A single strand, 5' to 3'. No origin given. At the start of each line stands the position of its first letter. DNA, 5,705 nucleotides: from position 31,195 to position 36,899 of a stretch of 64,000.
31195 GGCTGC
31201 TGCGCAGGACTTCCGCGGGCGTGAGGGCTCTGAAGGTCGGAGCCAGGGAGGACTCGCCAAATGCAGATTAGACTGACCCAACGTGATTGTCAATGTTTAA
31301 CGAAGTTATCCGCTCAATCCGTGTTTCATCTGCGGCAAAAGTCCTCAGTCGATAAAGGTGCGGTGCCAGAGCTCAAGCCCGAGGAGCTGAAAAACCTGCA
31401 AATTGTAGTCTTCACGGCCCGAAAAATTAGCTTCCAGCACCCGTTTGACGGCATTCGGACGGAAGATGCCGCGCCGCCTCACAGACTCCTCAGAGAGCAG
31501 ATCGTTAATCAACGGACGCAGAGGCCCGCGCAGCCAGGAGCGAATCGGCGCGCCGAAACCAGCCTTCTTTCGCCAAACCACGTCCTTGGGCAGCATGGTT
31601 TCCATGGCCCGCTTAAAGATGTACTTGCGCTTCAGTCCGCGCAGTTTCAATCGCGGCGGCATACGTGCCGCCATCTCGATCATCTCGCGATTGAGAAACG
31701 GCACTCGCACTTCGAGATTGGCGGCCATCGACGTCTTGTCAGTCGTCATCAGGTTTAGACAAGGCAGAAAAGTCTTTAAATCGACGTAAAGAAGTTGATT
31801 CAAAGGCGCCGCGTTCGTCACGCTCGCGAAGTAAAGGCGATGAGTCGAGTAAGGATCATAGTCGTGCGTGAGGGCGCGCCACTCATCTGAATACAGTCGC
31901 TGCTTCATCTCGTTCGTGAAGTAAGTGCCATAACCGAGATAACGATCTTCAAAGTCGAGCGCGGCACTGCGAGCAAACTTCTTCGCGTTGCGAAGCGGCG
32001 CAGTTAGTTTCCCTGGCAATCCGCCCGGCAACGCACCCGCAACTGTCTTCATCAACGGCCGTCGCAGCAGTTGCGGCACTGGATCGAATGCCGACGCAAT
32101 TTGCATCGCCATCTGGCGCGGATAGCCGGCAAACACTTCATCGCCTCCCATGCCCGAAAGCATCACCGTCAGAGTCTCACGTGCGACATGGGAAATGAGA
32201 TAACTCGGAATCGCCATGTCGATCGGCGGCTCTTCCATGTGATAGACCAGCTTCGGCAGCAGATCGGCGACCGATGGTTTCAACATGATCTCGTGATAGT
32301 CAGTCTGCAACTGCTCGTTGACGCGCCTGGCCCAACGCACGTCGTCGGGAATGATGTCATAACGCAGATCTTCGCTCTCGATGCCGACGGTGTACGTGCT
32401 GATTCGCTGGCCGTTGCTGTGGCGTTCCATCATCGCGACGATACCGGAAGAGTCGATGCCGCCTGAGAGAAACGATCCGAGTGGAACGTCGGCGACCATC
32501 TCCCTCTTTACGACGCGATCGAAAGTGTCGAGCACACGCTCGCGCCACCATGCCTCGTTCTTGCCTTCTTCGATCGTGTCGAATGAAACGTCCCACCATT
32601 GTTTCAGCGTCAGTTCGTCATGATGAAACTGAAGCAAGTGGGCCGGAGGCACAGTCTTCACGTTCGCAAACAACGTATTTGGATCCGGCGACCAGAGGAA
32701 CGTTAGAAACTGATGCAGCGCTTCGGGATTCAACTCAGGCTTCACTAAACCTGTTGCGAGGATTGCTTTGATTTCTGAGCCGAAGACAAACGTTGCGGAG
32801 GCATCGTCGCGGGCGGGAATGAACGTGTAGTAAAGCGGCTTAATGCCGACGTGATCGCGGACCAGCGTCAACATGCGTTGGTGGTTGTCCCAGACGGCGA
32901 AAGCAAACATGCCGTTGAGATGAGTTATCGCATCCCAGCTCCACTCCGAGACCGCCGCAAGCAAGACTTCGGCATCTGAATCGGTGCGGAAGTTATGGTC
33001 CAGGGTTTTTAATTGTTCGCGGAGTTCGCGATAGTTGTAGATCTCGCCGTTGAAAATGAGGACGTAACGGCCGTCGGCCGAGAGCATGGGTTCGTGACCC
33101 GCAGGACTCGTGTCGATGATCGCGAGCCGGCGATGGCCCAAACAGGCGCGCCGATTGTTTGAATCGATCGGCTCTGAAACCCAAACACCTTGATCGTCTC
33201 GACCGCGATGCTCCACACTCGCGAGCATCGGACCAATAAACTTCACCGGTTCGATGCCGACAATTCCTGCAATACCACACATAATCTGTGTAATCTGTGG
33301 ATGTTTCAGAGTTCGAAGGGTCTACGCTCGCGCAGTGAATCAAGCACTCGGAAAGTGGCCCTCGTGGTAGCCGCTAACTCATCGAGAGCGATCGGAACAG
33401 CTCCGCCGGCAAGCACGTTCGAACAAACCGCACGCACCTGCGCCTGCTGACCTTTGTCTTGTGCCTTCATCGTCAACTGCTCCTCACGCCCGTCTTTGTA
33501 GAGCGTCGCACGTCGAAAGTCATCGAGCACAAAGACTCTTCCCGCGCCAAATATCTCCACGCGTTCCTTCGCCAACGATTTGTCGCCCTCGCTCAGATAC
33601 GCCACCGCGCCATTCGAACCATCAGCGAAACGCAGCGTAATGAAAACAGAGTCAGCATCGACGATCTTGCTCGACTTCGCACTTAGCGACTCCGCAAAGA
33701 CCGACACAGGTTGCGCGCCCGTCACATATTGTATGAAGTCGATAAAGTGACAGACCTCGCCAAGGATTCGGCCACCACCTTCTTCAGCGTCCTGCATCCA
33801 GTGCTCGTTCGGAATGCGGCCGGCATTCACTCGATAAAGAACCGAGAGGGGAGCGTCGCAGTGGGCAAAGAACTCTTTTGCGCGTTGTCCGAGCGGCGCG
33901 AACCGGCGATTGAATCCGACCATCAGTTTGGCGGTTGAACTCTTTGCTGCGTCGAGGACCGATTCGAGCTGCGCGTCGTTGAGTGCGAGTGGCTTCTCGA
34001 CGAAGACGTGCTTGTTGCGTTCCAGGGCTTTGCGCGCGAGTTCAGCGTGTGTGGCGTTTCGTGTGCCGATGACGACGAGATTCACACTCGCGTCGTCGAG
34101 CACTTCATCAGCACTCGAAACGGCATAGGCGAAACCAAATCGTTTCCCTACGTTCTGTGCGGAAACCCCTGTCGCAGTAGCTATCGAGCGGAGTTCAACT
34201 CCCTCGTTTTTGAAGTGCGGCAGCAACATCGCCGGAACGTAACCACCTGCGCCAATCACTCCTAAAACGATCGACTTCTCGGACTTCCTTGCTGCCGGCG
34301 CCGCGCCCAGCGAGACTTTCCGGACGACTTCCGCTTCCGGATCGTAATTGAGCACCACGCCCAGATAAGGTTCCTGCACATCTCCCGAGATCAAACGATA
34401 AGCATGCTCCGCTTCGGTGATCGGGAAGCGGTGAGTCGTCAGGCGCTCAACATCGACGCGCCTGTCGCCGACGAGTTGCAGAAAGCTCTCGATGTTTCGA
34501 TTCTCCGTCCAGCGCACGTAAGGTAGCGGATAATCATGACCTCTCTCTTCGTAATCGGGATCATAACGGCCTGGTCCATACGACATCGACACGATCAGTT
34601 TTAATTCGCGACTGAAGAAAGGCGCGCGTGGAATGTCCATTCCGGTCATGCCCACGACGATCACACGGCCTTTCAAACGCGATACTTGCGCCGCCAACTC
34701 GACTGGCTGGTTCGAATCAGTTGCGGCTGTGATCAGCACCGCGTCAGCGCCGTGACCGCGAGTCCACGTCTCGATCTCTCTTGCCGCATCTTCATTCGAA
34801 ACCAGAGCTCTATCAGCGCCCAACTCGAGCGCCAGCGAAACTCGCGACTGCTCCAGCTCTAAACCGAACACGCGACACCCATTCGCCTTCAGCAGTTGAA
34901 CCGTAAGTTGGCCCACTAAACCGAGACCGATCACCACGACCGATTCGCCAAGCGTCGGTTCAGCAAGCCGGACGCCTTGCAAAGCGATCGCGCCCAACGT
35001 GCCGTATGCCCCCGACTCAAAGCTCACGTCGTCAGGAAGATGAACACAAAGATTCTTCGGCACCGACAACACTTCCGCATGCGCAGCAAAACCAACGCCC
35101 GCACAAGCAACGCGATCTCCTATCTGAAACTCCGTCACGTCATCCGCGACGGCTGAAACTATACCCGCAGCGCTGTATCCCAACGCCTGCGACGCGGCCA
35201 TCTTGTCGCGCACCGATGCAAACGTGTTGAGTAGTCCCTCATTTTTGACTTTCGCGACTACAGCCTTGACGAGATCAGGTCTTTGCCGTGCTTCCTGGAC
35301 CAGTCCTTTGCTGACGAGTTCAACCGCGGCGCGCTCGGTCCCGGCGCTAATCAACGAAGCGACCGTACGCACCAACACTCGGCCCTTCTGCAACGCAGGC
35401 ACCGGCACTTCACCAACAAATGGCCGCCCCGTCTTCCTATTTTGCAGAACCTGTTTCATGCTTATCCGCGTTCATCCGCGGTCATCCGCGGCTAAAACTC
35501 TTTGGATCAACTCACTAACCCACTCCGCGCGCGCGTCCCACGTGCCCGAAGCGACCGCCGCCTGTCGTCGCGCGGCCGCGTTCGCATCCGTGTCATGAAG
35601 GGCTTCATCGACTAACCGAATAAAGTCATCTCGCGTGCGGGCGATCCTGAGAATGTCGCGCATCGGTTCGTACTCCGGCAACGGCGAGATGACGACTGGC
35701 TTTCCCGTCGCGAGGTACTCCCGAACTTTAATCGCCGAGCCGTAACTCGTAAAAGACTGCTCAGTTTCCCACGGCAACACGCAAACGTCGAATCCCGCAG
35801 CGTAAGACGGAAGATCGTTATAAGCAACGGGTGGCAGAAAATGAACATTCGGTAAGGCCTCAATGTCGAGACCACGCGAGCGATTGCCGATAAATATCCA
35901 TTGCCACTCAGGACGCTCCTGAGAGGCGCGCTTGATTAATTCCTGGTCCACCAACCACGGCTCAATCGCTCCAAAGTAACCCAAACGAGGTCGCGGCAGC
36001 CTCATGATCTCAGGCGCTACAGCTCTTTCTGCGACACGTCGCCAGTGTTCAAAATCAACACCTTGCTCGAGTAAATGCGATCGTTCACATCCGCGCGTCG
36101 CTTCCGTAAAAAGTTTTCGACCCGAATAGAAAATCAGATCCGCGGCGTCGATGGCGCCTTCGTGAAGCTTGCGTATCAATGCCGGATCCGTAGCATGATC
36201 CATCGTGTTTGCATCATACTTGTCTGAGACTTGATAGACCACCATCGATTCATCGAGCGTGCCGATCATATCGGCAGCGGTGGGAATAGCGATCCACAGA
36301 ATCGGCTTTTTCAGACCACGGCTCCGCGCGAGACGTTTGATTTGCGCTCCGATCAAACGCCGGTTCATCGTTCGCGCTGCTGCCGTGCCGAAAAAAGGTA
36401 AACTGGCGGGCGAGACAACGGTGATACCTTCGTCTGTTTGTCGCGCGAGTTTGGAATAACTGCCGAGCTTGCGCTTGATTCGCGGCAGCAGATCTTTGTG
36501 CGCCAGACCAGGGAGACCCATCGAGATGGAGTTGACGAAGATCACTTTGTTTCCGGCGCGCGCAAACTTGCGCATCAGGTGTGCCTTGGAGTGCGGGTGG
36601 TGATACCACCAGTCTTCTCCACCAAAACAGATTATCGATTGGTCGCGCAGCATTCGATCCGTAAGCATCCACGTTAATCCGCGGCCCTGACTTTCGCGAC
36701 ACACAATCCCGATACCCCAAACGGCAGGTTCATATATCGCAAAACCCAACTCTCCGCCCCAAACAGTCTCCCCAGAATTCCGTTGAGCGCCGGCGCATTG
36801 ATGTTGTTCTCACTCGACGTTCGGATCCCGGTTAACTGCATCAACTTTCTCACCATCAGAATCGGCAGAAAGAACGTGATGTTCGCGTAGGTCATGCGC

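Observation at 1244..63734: About 36 copies of four short repeat families sit at nearly every non-divergent gene junction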

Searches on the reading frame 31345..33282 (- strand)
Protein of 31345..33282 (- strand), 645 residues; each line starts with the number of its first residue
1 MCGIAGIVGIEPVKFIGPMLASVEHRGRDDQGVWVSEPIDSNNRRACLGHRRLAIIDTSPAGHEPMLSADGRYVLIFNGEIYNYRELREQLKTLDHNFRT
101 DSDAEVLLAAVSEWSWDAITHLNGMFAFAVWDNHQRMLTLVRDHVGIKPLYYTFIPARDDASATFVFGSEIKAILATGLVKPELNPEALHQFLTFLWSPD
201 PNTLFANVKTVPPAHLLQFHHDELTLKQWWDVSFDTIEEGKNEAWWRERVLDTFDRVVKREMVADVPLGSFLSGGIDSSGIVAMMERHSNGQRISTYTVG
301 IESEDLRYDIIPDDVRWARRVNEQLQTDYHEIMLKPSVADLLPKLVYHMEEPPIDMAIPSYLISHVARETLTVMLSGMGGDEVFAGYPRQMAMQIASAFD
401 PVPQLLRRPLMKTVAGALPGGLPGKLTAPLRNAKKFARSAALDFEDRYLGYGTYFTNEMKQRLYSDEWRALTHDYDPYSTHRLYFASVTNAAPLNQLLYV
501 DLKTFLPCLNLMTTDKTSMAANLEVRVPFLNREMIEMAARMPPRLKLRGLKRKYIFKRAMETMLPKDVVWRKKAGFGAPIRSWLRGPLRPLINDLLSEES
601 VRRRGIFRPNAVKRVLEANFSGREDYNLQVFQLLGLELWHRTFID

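Call 60: search_protein_families(library=pfam, proteins=[window:31345-33282:-], max_evalue=0.001)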
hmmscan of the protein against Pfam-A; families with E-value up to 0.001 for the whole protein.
window:31345-33282:- (645 aa): 3 families
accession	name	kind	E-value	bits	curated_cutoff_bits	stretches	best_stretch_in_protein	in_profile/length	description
PF00733.27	Asn_synthase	-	4.6e-91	306.6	21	1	250-641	2-354/354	Asparagine synthase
PF13537.11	GATase_7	-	1.8e-43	147.9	25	1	50-176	1-123/123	Glutamine amidotransferase domain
PF13522.11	GATase_6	-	1.2e-41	142.2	27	1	29-170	2-130/130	Glutamine amidotransferase domain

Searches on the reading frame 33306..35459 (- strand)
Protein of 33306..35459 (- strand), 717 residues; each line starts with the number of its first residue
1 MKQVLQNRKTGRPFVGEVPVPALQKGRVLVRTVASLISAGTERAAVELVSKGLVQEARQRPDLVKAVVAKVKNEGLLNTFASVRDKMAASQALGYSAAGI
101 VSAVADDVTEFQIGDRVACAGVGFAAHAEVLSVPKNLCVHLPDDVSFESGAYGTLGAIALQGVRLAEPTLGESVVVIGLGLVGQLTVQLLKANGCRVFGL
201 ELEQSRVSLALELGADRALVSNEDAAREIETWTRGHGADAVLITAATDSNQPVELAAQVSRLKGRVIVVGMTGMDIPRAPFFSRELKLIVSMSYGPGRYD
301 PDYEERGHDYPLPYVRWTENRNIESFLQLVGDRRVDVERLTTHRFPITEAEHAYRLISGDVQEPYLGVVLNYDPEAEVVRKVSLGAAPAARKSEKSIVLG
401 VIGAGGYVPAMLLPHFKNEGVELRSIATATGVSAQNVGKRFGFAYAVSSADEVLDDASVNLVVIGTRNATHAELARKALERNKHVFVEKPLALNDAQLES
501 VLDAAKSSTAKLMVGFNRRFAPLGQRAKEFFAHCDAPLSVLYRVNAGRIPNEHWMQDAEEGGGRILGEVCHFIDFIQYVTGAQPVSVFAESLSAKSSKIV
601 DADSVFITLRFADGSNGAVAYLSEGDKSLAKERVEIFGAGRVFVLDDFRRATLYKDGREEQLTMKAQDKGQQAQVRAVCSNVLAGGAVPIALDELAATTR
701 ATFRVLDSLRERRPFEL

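Call 60: search_protein_families(library=pfam, proteins=[window:33306-35459:-], max_evalue=0.001)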
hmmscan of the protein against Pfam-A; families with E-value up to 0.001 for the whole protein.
window:33306-35459:- (717 aa): 6 families
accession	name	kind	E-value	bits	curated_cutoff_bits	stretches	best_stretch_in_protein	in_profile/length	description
PF01408.29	GFO_IDH_MocA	-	8.3e-23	81.8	24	1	399-516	3-120/120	Oxidoreductase family, NAD-binding Rossmann fold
PF00107.32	ADH_zinc_N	-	2.9e-18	66.5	31.8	1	182-299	2-120/129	Zinc-binding dehydrogenase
PF22725.1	GFO_IDH_MocA_C3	-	6.5e-10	39.5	27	1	550-638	31-118/124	GFO/IDH/MocA C-terminal domain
PF08240.17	ADH_N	-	9.2e-07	29.5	23.5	1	88-143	31-104/104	Alcohol dehydrogenase GroES-like domain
PF02894.22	GFO_IDH_MocA_C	-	2.5e-05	24.6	22.9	1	544-618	20-98/218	Oxidoreductase family, C-terminal alpha/beta domain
PF03447.22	NAD_binding_3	-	0.00072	20.7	24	0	420-513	21-114/116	Homoserine dehydrogenase, NAD binding domain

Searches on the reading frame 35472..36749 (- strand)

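Call 60: search_protein_families(library=pfam, proteins=[window:35472-36749:-], max_evalue=0.001)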
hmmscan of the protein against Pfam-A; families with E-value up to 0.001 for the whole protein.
window:35472-36749:- (425 aa): 2 families
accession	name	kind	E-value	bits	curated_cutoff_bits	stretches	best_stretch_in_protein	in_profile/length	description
PF13692.12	Glyco_trans_1_4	-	3.1e-09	37.7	27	1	272-359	21-110/142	Glycosyl transferases group 1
PF13524.12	Glyco_trans_1_2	-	3.7e-06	27.4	25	1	270-409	4-140/144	Glycosyl transferase-like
